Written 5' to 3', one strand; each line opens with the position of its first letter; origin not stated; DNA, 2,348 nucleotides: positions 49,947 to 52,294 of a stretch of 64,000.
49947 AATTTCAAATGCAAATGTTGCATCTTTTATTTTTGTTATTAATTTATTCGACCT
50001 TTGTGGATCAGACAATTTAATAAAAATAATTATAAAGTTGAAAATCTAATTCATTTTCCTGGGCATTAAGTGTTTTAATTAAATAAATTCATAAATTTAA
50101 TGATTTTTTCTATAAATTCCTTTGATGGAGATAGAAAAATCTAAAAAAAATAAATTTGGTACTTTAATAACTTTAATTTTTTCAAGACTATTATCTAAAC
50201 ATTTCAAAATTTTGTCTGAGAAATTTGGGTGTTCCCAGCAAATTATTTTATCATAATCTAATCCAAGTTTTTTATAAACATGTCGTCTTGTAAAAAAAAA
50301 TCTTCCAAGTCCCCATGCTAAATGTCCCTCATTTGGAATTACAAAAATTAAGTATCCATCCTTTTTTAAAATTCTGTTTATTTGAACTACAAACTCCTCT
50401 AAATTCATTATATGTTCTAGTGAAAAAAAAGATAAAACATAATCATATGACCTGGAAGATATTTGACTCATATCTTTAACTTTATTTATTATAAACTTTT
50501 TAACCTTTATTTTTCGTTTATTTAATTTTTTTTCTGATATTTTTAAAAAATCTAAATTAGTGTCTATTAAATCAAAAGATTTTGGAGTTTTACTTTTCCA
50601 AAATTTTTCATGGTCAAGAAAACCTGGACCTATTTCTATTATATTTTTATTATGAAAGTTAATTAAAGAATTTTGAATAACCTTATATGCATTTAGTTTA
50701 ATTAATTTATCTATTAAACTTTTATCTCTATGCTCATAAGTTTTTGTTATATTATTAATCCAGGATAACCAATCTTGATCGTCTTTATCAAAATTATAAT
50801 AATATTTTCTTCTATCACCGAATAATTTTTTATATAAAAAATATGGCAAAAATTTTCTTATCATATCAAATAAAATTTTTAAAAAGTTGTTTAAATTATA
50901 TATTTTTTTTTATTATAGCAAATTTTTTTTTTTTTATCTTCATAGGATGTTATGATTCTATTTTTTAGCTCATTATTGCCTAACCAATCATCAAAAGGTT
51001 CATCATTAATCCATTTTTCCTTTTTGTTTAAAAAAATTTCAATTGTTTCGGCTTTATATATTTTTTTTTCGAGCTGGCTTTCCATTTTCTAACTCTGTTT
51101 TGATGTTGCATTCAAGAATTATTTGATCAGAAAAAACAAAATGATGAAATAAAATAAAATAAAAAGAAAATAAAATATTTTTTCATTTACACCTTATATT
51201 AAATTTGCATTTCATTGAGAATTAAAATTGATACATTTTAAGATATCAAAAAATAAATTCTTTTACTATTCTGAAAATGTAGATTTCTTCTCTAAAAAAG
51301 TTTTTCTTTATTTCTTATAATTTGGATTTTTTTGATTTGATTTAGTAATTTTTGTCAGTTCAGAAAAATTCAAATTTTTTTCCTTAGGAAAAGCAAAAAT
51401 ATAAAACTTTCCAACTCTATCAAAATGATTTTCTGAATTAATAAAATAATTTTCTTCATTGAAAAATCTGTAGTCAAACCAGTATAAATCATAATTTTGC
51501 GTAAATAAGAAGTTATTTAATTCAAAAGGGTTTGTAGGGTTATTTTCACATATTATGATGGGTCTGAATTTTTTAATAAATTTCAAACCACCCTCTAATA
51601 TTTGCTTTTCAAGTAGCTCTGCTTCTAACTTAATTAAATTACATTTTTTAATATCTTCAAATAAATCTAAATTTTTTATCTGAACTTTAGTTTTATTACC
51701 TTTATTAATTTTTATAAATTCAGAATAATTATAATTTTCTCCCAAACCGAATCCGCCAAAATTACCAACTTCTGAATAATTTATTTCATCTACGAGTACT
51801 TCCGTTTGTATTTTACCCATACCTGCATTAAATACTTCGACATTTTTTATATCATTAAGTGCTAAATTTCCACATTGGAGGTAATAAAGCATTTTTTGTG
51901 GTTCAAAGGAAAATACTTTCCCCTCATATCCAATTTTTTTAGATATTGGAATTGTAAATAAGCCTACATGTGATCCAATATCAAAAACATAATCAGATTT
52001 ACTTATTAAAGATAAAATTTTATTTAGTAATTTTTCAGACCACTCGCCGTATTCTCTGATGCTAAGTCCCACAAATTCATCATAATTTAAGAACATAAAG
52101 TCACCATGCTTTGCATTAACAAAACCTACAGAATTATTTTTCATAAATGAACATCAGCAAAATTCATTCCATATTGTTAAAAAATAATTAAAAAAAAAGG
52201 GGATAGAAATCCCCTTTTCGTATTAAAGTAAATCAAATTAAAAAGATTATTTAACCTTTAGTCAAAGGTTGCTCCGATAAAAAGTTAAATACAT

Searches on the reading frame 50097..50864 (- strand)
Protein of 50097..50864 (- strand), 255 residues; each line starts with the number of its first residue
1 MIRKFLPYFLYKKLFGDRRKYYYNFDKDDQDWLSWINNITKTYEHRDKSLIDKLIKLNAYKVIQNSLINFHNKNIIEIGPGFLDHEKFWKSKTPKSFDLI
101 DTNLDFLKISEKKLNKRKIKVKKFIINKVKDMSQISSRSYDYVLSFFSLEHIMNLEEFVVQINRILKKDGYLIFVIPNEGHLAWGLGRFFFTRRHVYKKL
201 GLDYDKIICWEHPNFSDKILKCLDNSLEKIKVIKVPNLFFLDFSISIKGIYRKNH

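Call 3: search_protein_families(library=pfam, proteins=[window:50097-50864:-], max_evalue=0.1)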
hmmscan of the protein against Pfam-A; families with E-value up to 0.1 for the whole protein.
window:50097-50864:- (255 aa): 8 families
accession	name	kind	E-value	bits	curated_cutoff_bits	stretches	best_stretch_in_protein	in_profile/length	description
PF08241.18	Methyltransf_11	-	4.5e-10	40.5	21.2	1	95-174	19-95/95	Methyltransferase domain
PF13489.12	Methyltransf_23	-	9.5e-09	35.6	27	1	65-180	16-122/164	Methyltransferase domain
PF08242.18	Methyltransf_12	-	4.9e-08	34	30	1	89-172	14-98/98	Methyltransferase domain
PF13847.12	Methyltransf_31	-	1.9e-07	31.3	27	1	83-178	17-113/145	Methyltransferase domain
PF13649.12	Methyltransf_25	-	7.6e-06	27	27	1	77-170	3-97/97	Methyltransferase domain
PF05175.20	MTS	-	0.0084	16.2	23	1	71-184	31-148/170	Methyltransferase small domain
PF01209.24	Ubie_methyltran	-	0.018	14.8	20.1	1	96-173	74-150/233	ubiE/COQ5 methyltransferase family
PF05891.18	Methyltransf_PK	-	0.03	14.3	27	1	71-173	55-158/218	AdoMet dependent proline di-methyltransferase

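Call 4: search_protein_families(library=ncbifam, proteins=[window:50097-50864:-], max_evalue=0.1)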
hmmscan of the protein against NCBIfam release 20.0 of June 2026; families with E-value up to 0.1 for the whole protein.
window:50097-50864:- (255 aa): 10 families
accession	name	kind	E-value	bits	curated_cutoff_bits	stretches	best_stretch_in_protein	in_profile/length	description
TIGR01983.1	UbiG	equivalog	1.5e-08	34.2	102.95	1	68-186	46-163/228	bifunctional 2-polyprenyl-6-hydroxyphenol methylase/3-demethylubiquinol 3-O-methyltransferase UbiG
TIGR02072.1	BioC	equivalog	1.9e-07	31.1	184.95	1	48-182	12-140/244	malonyl-ACP O-methyltransferase BioC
TIGR01934.1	MenG_MenH_UbiE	subfamily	3.6e-07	29.7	158.35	1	60-174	32-141/223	ubiquinone/menaquinone biosynthesis methyltransferase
NF052510.1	methyltran_MpqE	exception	7.8e-06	25.4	335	1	71-173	46-150/234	methyl-plastoquinone biosynthesis methyltransferase MpqE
NF001244.0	PRK00216.1-5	equivalog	2.3e-05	23.8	216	1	67-173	44-152/236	bifunctional demethylmenaquinone methyltransferase/2-methoxy-6-polyprenyl-1,4-benzoquinol methylase UbiE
NF043040.1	corrin_prot_MT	hypoth_equivalog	0.00015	21.3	180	1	97-174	66-147/216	corrinoid protein-associated methyltransferase CpaM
NF045882.1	PLipidMtase_Leg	equivalog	0.0007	19.4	390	1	74-176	45-145/207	phospholipid N-methyltransferase PmtA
NF045823.1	PthPhpthDimycoMt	equivalog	0.0068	15.6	300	1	68-174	63-166/256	phthiotriol/phenolphthiotriol dimycocerosates methyltransferase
NF045825.1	FAmtase_mtf2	equivalog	0.011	15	400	1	69-174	56-158/248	fatty-acid O-methyltransferase Mtf2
NF001242.0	PRK00216.1-3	equivalog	0.014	14.8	351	1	91-173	92-174/258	bifunctional demethylmenaquinone methyltransferase/2-methoxy-6-polyprenyl-1,4-benzoquinol methylase UbiE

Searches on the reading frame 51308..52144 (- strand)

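Call 3: search_protein_families(library=pfam, proteins=[window:51308-52144:-], max_evalue=0.1)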
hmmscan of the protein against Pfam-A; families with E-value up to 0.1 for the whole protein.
window:51308-52144:- (278 aa): 3 families
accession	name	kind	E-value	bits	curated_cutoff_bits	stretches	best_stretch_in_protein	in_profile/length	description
PF05050.19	Methyltransf_21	-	2.3e-10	41.3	22.7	1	55-212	1-159/173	Methyltransferase FkbM domain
PF02475.24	TRM5-TYW2_MTfase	-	0.0018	18.7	28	1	41-121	28-108/164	TRM5/TYW2 methyltransferase domain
PF01135.25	PCMT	-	0.013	15.8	20.3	1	44-105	69-129/210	Protein-L-isoaspartate(D-aspartate) O-methyltransferase (PCMT)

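Call 4: search_protein_families(library=ncbifam, proteins=[window:51308-52144:-], max_evalue=0.1)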
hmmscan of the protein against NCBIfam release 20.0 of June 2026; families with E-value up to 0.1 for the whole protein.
window:51308-52144:- (278 aa): 6 families
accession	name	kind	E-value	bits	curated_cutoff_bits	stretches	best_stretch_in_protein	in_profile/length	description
TIGR01444.1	fkbM_fam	subfamily_domain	2.2e-15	57.3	37.7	1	53-200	2-141/143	FkbM family methyltransferase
NF047824.1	tRNAwyosineTaw2Meth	equivalog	2.9e-05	23.8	350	1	43-124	86-167/245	tRNA(Phe) (4-demethylwyosine(37)-C(7)) aminocarboxypropyltransferase Taw2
TIGR02469.1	CbiT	equivalog_domain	0.00022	21.5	78.3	1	47-116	17-85/124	precorrin-6Y C5,15-methyltransferase (decarboxylating) subunit CbiT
NF041536.1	ArsM_DUF2284_UU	exception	0.022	13.1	575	1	46-112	73-139/459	arsenite methyltransferase/DUF2284 domain selenoprotein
TIGR00080.1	pimt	equivalog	0.056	13.2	159.05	1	44-106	73-134/216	protein-L-isoaspartate O-methyltransferase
NF008823.0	PRK11873.1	subfamily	0.077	12.5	263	0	46-106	74-134/272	arsenite methyltransferase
